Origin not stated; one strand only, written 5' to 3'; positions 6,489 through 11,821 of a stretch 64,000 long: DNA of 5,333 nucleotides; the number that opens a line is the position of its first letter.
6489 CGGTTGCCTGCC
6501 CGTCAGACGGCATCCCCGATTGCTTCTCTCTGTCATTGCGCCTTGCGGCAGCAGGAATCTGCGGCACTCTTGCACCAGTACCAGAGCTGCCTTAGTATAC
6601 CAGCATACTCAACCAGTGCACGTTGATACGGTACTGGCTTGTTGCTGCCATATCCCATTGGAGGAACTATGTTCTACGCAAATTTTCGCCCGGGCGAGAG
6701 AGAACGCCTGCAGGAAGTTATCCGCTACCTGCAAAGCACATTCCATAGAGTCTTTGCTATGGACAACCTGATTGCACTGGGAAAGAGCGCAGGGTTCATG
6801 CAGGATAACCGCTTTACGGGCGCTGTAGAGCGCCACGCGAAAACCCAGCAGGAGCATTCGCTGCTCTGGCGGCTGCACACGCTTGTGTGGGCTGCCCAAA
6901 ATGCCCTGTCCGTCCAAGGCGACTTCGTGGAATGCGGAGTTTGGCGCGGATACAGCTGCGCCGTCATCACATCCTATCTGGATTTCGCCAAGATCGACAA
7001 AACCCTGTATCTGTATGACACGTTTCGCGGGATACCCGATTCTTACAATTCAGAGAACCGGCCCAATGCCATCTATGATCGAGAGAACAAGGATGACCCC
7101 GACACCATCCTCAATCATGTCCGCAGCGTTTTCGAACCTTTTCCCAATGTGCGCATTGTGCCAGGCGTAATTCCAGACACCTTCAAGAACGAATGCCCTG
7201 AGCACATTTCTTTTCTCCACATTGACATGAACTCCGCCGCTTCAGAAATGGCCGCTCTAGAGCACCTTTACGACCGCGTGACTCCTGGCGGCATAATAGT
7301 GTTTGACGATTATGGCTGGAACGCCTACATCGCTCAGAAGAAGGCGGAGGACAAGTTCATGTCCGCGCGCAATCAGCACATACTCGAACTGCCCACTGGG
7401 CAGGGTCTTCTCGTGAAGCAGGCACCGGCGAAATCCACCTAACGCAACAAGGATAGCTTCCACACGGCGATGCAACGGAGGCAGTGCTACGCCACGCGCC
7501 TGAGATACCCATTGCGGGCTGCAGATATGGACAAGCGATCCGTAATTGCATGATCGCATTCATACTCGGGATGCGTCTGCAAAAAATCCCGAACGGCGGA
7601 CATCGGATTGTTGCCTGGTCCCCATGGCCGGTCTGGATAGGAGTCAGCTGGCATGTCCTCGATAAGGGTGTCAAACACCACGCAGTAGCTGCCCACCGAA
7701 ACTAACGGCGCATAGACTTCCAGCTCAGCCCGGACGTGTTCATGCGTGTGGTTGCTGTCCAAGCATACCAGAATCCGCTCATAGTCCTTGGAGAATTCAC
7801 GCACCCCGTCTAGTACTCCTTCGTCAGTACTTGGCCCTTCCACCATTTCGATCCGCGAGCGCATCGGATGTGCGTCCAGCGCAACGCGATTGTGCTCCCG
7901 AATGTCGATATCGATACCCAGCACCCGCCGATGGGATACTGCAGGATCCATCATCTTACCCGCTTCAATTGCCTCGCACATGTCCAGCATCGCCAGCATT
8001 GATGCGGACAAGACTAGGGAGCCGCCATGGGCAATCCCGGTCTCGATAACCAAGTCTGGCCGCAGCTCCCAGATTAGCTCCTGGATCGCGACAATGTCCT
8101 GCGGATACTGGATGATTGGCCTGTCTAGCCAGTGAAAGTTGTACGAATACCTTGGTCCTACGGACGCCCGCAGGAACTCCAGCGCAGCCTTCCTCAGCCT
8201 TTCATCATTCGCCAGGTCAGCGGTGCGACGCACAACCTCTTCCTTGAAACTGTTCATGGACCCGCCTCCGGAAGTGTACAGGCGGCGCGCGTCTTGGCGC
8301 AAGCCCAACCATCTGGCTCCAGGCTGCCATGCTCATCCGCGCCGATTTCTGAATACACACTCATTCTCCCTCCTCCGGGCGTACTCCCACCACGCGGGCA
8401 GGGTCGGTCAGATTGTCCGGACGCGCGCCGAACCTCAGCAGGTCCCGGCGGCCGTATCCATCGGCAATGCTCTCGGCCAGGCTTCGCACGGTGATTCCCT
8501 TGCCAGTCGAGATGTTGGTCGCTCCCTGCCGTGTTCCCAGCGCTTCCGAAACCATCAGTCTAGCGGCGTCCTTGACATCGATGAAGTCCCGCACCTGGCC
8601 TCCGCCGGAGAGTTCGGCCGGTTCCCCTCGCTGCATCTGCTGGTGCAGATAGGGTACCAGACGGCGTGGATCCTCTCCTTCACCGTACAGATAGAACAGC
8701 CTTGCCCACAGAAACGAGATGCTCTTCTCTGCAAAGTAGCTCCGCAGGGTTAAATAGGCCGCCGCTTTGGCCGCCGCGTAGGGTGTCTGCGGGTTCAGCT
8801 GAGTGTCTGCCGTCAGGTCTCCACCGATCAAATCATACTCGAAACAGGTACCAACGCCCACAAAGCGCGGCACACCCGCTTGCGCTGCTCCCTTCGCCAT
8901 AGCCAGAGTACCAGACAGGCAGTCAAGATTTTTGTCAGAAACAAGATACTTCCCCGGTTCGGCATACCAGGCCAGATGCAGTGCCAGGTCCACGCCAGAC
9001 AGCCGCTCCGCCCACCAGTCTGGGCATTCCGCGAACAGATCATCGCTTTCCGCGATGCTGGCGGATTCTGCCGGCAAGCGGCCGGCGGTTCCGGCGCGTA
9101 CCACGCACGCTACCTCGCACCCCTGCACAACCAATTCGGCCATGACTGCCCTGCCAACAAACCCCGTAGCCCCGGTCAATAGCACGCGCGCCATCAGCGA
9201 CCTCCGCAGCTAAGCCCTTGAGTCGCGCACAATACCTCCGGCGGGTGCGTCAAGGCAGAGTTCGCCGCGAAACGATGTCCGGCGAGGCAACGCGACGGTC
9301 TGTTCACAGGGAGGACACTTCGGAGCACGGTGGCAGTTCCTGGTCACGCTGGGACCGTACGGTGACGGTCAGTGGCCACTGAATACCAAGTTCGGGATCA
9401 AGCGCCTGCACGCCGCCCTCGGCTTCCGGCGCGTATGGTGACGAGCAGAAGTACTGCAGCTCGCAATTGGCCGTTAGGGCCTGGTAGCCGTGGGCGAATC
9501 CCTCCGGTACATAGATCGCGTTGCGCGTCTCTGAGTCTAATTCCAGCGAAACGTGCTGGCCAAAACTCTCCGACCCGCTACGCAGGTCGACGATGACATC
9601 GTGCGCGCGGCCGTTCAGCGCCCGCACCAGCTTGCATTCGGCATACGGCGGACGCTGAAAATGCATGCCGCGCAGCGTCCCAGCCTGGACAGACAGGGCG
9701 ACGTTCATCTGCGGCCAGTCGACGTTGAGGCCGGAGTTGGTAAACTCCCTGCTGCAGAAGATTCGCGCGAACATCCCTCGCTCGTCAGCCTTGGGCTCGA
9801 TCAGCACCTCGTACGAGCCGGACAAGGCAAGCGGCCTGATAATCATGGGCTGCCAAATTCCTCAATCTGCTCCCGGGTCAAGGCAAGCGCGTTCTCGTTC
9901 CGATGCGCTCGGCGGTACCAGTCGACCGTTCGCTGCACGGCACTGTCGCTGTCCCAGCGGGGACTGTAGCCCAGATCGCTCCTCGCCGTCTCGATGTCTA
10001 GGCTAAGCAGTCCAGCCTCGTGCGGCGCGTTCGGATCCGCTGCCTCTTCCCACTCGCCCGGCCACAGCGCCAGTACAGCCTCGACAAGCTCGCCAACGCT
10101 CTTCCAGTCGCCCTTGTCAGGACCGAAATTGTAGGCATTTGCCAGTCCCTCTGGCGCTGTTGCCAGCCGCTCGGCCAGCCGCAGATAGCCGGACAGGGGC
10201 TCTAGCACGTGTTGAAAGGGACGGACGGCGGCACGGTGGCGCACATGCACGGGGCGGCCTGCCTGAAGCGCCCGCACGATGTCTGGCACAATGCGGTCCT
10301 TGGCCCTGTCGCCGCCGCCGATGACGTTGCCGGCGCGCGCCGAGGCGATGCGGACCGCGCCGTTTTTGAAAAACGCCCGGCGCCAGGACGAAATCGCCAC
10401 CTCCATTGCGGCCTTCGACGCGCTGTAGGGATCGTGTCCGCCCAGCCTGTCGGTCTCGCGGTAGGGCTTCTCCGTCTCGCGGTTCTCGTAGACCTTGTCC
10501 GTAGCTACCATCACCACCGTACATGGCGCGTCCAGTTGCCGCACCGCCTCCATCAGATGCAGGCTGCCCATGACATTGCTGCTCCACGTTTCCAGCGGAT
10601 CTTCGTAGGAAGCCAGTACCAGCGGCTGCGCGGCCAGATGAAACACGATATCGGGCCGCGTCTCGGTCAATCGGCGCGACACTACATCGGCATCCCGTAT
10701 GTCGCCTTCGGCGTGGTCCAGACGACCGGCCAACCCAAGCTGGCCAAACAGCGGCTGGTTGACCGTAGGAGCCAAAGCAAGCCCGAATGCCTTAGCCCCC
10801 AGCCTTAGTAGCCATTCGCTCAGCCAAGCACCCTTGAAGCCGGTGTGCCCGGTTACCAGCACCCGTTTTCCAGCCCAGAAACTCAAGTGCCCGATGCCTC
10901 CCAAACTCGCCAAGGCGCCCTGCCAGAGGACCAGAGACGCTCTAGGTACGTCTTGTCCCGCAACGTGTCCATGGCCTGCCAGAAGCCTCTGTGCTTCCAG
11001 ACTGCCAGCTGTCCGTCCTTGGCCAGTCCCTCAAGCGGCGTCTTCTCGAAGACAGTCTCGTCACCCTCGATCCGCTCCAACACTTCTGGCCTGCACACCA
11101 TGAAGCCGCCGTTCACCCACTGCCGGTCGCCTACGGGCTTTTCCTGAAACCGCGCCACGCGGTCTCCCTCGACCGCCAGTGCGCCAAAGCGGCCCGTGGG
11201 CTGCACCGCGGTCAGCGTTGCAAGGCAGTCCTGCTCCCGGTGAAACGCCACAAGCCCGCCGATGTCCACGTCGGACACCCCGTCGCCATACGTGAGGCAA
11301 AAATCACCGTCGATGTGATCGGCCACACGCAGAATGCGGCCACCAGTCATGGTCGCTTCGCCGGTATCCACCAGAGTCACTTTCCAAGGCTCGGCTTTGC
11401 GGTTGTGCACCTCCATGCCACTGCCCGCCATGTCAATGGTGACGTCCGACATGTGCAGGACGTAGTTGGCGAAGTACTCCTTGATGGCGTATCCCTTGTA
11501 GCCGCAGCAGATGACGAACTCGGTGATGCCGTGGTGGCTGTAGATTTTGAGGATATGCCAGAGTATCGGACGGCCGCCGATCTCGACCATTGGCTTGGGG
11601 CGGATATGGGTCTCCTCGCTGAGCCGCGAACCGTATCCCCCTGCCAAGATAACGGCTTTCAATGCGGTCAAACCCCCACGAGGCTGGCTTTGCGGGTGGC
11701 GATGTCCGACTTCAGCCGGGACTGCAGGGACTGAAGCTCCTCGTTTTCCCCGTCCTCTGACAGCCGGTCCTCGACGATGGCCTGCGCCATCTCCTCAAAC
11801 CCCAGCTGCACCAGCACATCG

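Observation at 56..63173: Dispersed seven-member family of giant polyacidic proteins with shared N- and C-terminal cassettes and unrelated hypervariable cores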

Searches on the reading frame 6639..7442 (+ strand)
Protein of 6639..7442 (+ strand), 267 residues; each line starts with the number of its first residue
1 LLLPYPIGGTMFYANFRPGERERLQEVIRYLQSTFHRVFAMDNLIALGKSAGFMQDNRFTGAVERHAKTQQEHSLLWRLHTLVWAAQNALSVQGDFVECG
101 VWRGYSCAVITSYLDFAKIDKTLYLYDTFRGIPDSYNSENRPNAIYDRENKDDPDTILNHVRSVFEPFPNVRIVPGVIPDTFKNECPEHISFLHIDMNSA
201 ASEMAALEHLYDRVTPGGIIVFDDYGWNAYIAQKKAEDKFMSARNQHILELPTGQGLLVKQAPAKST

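Call 7: search_protein_families(library=pfam, proteins=[window:6639-7442:+], max_evalue=0.001)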
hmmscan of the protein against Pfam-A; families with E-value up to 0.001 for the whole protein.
window:6639-7442:+ (267 aa): 2 families
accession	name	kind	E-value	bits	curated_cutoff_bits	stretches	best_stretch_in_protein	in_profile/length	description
PF05711.17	TylF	-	1.3e-26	93.9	23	1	88-244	87-246/264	Macrocin-O-methyltransferase (TylF)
PF13578.12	Methyltransf_24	-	1.2e-11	45.8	26.3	1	97-225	1-105/105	Methyltransferase domain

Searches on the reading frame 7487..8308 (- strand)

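Call 7: search_protein_families(library=pfam, proteins=[window:7487-8308:-], max_evalue=0.001)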
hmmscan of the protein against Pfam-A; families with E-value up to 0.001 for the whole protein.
window:7487-8308:- (273 aa): 2 families
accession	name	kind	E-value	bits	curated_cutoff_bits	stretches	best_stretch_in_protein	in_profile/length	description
PF04989.18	RMNT_CmcI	-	3e-91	305.2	23.2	1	53-272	2-206/206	Rhamnosyl O-methyltransferase/CmcI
PF13578.12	Methyltransf_24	-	6e-06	27.5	26.3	1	88-211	1-102/105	Methyltransferase domain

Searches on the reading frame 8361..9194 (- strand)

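Call 7: search_protein_families(library=pfam, proteins=[window:8361-9194:-], max_evalue=0.001)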
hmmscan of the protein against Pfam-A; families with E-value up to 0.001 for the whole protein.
window:8361-9194:- (277 aa): 5 families
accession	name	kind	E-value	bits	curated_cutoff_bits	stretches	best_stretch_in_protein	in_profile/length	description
PF01370.27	Epimerase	-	4.6e-31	108.5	20.9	1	4-215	1-222/240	NAD dependent epimerase/dehydratase family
PF16363.11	GDP_Man_Dehyd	-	9e-16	58.7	27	1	127-244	141-263/332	GDP-mannose 4,6 dehydratase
PF13460.12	NAD_binding_10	-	1.3e-07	32.1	27.2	1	8-151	1-132/184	NAD(P)H-binding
PF07993.18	NAD_binding_4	-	0.00012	21.8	20.1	1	6-54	1-52/258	Male sterility protein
PF02719.21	Polysacc_synt_2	-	0.00063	19.5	20.2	0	179-273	178-265/293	Polysaccharide biosynthesis protein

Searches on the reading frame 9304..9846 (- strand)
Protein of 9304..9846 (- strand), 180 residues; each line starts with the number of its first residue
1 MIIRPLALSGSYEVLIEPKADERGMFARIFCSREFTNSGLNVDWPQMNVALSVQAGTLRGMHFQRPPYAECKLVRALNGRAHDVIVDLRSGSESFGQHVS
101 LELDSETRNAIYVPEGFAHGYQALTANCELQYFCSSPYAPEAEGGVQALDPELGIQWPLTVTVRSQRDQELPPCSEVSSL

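Call 7: search_protein_families(library=pfam, proteins=[window:9304-9846:-], max_evalue=0.001)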
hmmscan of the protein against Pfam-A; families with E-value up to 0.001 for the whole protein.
window:9304-9846:- (180 aa): 1 family
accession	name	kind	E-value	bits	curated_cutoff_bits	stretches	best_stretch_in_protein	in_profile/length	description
PF00908.23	dTDP_sugar_isom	-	3.4e-55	186.8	27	1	6-174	2-166/168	dTDP-4-dehydrorhamnose 3,5-epimerase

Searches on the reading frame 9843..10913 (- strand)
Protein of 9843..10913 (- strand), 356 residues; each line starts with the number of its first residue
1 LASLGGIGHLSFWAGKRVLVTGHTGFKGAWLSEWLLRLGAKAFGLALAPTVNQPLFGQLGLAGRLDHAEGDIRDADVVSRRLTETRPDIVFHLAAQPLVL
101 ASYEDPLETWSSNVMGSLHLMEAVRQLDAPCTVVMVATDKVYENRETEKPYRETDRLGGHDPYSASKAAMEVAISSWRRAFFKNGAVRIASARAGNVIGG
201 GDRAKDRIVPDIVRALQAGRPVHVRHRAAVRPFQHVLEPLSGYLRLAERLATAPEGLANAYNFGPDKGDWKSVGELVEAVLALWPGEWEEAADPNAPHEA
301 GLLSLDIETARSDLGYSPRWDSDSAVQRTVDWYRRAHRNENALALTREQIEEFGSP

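Call 7: search_protein_families(library=pfam, proteins=[window:9843-10913:-], max_evalue=0.001)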
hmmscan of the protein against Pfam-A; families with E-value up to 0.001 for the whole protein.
window:9843-10913:- (356 aa): 6 families
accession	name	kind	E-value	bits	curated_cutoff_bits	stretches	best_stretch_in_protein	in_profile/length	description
PF01370.27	Epimerase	-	5.7e-34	118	20.9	1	18-255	1-233/240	NAD dependent epimerase/dehydratase family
PF16363.11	GDP_Man_Dehyd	-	2e-33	116.7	27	1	19-327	1-330/332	GDP-mannose 4,6 dehydratase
PF02719.21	Polysacc_synt_2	-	5.4e-13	49.2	20.2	1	69-233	60-203/293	Polysaccharide biosynthesis protein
PF04321.23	RmlD_sub_bind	-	1e-12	48.2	27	1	17-176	2-138/287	RmlD substrate binding domain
PF07993.18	NAD_binding_4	-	5.3e-06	26.2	20.1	1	61-180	59-194/258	Male sterility protein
PF01073.25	3Beta_HSD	-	1.2e-05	25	22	1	19-217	1-198/280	3-beta hydroxysteroid dehydrogenase/isomerase family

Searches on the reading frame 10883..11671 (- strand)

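Call 7: search_protein_families(library=pfam, proteins=[window:10883-11671:-], max_evalue=0.001)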
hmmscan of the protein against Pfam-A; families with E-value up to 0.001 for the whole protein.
window:10883-11671:- (262 aa): 2 families
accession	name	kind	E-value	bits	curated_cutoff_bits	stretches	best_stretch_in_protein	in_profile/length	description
PF00483.29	NTP_transferase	-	2.4e-17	63.8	21.2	1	5-201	1-188/245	Nucleotidyl transferase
PF12804.13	NTP_transf_3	-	1.3e-09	38.8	27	1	6-73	1-65/160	MobA-like NTP transferase domain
